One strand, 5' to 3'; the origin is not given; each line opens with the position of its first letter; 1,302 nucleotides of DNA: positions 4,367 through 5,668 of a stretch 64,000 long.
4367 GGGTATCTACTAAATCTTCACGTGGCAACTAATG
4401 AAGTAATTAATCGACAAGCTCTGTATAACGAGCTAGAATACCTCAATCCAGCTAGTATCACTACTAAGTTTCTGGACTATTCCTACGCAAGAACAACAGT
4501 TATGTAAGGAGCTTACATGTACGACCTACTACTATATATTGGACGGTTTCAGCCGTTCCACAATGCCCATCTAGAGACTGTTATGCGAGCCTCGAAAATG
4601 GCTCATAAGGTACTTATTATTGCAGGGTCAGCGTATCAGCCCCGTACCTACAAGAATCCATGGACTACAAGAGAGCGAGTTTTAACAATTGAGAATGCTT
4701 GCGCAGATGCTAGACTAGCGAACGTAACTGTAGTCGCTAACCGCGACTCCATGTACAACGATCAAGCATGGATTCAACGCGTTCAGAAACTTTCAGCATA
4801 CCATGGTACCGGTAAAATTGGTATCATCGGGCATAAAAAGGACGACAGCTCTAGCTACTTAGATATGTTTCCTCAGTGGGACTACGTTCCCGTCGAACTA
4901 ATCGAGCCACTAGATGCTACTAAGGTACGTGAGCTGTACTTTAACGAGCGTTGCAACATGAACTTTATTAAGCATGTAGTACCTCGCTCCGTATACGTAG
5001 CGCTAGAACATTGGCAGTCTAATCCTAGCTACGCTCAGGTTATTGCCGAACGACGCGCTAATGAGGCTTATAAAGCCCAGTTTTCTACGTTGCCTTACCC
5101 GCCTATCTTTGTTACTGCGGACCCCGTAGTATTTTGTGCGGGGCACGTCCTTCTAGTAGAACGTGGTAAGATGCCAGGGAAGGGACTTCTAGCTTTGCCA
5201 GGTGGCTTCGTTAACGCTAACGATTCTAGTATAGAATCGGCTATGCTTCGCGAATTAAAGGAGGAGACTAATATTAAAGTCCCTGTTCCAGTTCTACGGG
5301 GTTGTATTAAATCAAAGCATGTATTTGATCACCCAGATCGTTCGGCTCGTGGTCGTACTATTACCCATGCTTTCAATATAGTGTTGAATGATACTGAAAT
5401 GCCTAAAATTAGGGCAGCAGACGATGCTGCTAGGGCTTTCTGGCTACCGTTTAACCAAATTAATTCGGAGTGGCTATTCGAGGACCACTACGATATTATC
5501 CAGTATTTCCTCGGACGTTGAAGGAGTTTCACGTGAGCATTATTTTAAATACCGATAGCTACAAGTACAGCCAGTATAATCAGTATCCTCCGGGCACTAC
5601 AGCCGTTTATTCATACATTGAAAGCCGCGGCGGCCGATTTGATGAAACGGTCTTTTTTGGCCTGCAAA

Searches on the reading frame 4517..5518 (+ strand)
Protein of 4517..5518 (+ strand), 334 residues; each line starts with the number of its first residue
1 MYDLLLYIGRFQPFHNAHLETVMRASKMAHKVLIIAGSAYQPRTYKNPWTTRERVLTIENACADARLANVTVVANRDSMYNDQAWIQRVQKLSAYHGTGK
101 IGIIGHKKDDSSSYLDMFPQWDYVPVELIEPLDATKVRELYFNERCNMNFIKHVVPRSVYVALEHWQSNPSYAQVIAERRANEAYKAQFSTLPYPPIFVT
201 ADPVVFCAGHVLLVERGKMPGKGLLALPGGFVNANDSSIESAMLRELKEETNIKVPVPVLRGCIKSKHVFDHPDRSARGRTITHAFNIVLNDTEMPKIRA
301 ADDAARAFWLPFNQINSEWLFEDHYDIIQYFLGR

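Call 10: search_protein_families(library=phrogs, proteins=[window:4517-5518:+], max_evalue=0.001)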
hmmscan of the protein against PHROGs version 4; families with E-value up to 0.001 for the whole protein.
window:4517-5518:+ (334 aa): 5 families
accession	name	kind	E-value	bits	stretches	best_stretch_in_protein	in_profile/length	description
phrog_395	-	other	2.4e-74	252.3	1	2-333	11-372/373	cytidyltransferase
phrog_1198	-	other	8.7e-19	69.2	1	172-325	12-159/253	MutT/NUDIX hydrolase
phrog_3462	-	moron, auxiliary metabolic gene and host takeover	3.7e-07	30.6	1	6-141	6-150/346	nicotinamide-nucleotide adenylyltransferase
phrog_9999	-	other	4.7e-05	24.4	1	223-267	53-97/186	nudix hydrolase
phrog_3041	-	other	0.00075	19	1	5-65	53-116/678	cytidyltransferase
